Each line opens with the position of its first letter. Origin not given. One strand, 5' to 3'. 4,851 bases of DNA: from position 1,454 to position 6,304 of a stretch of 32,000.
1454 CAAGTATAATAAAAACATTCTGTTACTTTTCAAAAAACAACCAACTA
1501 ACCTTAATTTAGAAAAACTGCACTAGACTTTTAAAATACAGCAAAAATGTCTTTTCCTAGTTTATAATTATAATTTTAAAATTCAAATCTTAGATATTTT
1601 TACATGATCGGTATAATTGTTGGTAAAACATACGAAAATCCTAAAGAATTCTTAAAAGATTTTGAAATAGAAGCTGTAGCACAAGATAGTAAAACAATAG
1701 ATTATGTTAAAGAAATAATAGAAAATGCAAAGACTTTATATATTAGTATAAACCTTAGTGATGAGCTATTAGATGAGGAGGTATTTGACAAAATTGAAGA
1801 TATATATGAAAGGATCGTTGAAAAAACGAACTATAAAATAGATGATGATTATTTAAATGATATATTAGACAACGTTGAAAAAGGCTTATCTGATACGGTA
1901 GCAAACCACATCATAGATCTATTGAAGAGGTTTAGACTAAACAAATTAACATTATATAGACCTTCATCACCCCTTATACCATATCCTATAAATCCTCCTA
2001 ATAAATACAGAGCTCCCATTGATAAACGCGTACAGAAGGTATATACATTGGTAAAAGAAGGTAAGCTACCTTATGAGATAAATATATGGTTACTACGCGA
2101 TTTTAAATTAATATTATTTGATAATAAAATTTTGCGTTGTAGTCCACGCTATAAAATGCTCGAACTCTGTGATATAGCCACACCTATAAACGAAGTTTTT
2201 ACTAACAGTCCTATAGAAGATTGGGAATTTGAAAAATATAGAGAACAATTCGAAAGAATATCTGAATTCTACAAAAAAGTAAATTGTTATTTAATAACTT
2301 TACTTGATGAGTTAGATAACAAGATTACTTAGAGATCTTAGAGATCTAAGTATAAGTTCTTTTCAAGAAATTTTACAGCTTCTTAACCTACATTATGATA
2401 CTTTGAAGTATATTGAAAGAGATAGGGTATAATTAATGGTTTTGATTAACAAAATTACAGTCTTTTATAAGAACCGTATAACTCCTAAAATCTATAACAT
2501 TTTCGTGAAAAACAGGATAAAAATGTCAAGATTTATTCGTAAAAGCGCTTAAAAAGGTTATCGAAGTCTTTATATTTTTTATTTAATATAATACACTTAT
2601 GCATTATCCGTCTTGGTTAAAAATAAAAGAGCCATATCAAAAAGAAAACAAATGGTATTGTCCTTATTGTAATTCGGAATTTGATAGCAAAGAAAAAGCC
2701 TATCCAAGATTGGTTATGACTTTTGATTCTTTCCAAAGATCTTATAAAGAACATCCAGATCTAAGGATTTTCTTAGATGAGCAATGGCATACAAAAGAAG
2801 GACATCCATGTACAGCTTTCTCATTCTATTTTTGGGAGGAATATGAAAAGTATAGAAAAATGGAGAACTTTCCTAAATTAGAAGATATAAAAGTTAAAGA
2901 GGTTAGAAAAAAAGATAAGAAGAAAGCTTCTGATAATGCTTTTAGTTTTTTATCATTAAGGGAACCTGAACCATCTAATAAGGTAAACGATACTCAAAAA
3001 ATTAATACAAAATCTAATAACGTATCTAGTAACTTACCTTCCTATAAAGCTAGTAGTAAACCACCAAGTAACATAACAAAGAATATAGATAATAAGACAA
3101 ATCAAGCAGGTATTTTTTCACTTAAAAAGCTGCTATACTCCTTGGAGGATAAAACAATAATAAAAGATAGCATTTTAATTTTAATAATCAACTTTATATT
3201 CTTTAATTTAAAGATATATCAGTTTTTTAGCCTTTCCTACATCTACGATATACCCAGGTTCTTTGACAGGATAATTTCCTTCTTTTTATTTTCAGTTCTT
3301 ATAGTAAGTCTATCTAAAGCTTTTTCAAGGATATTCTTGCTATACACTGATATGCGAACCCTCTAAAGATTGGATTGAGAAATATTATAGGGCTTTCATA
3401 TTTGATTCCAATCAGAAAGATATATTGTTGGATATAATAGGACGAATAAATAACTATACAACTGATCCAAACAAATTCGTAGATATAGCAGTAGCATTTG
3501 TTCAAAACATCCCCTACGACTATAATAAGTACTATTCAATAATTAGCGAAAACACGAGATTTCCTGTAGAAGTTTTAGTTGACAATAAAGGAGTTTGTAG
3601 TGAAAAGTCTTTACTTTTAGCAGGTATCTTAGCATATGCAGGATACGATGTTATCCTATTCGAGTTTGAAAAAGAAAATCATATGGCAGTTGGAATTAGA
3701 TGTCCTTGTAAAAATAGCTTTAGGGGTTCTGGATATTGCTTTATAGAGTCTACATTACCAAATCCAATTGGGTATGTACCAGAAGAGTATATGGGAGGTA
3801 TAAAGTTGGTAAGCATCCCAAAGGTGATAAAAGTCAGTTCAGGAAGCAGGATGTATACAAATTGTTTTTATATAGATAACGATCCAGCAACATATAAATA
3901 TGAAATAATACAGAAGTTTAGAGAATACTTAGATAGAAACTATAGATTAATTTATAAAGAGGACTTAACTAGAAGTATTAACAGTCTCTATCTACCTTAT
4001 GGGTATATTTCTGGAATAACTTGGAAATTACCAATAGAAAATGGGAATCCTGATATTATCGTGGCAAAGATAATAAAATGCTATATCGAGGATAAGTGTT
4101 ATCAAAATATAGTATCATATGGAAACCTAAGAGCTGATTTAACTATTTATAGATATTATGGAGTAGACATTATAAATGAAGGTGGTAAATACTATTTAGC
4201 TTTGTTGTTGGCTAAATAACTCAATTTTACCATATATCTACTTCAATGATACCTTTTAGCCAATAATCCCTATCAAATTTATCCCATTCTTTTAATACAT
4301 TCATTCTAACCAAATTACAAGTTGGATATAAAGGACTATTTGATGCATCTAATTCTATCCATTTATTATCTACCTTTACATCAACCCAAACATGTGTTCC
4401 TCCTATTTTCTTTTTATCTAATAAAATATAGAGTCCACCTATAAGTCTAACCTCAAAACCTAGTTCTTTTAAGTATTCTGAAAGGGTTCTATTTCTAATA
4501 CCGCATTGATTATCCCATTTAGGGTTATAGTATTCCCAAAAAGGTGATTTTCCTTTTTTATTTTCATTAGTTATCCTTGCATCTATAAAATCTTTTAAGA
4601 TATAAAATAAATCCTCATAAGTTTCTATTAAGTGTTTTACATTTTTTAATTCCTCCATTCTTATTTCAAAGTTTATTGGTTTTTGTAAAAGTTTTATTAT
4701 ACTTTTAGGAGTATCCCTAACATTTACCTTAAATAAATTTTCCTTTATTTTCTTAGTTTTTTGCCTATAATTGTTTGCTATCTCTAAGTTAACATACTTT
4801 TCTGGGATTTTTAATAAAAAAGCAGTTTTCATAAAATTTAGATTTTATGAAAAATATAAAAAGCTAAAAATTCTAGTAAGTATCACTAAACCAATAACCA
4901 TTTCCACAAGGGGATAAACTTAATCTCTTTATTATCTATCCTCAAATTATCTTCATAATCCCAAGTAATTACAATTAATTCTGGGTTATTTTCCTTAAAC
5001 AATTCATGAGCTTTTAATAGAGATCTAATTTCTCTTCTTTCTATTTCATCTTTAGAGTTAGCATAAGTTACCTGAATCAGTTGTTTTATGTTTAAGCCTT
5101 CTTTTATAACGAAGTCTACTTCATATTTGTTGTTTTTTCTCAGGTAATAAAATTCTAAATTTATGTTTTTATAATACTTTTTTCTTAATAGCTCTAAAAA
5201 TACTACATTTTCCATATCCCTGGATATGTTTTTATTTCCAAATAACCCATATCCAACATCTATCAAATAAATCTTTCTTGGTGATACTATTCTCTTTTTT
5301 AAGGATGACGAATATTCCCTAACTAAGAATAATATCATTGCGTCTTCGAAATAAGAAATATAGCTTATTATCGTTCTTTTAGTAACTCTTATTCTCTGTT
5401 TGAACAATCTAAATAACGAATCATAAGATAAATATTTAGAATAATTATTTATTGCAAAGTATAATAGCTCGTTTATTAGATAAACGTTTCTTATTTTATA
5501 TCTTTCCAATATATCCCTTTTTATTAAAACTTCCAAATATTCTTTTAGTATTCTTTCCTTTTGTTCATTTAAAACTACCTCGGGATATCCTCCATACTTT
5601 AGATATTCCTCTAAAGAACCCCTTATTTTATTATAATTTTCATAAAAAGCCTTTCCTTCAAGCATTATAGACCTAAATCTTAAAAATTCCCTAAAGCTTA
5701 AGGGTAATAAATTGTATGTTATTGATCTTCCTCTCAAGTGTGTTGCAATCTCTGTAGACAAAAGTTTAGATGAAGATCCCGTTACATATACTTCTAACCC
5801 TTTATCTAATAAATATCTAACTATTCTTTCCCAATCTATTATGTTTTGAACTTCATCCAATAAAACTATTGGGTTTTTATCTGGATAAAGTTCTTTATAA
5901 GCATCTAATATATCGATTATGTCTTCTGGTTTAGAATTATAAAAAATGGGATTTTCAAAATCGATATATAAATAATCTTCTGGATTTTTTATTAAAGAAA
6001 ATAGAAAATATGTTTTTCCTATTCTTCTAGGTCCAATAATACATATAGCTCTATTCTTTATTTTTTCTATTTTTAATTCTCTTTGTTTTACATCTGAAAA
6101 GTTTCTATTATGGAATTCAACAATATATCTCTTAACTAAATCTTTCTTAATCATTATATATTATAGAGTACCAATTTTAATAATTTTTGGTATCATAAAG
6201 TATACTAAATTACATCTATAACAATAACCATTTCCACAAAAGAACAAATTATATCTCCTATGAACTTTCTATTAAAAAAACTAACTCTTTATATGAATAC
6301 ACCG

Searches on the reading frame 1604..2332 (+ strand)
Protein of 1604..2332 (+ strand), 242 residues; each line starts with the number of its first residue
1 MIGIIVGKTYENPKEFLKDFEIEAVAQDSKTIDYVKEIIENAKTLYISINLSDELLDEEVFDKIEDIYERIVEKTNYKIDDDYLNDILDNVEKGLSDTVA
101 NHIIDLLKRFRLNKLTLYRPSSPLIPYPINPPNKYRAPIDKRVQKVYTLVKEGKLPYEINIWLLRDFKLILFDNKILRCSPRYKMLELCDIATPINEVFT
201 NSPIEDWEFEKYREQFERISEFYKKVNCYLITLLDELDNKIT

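Call 31: search_protein_families(library=pfam, proteins=[window:1604-2332:+], max_evalue=0.05)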
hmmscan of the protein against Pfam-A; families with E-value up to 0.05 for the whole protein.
window:1604-2332:+ (242 aa): 2 families
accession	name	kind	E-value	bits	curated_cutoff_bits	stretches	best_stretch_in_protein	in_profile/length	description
PF02341.20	RbcX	-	0.041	14.6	27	0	14-87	38-109/111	RbcX protein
PF14309.11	DUF4378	-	0.044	14.6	25.7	0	33-88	3-71/166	Domain of unknown function (DUF4378)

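Call 47: search_protein_families(library=phrogs, proteins=[window:1604-2332:+], max_evalue=0.01)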
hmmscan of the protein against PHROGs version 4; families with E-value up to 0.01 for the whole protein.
window:1604-2332:+ (242 aa): 0 families

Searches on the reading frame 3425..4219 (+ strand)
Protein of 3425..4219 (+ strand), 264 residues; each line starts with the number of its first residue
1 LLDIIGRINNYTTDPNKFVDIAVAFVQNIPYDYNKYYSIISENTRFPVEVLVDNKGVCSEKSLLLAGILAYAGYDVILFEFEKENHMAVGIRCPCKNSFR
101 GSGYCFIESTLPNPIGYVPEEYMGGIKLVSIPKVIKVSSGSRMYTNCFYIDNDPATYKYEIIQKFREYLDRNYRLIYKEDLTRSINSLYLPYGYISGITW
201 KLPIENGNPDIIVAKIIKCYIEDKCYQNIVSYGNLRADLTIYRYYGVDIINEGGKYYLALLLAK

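Call 52: search_protein_families(library=pfam, proteins=[window:3425-4219:+], max_evalue=0.01)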
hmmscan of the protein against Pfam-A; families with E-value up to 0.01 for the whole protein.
window:3425-4219:+ (264 aa): 1 family
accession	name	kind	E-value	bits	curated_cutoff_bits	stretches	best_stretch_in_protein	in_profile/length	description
PF04473.18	DUF553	-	0.00015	21.7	20.5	1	18-90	19-101/140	Transglutaminase-like domain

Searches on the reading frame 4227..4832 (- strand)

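Call 8: search_protein_families(library=pfam, proteins=[window:4227-4832:-], max_evalue=0.01)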
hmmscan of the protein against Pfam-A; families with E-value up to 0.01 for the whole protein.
window:4227-4832:- (201 aa): 2 families
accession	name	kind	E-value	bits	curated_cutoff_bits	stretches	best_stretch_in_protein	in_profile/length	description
PF01841.26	Transglut_core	-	3.2e-07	31.1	23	1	67-163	13-108/108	Transglutaminase-like superfamily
PF00797.23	Acetyltransf_2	-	0.0026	18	22.8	1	112-158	51-100/240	N-acetyltransferase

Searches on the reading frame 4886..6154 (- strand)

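Call 8: search_protein_families(library=pfam, proteins=[window:4886-6154:-], max_evalue=0.01)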
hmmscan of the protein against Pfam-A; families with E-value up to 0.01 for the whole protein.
window:4886-6154:- (422 aa): 3 families
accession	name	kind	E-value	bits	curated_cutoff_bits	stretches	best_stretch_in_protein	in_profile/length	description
PF13173.12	AAA_14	-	6.2e-36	123.7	27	1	34-158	2-129/129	AAA domain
PF13635.12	DUF4143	-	1.3e-19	71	28.1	1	212-362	1-157/160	Domain of unknown function (DUF4143)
PF13479.12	AAA_24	-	0.00024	21.4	27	1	34-68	2-32/195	AAA domain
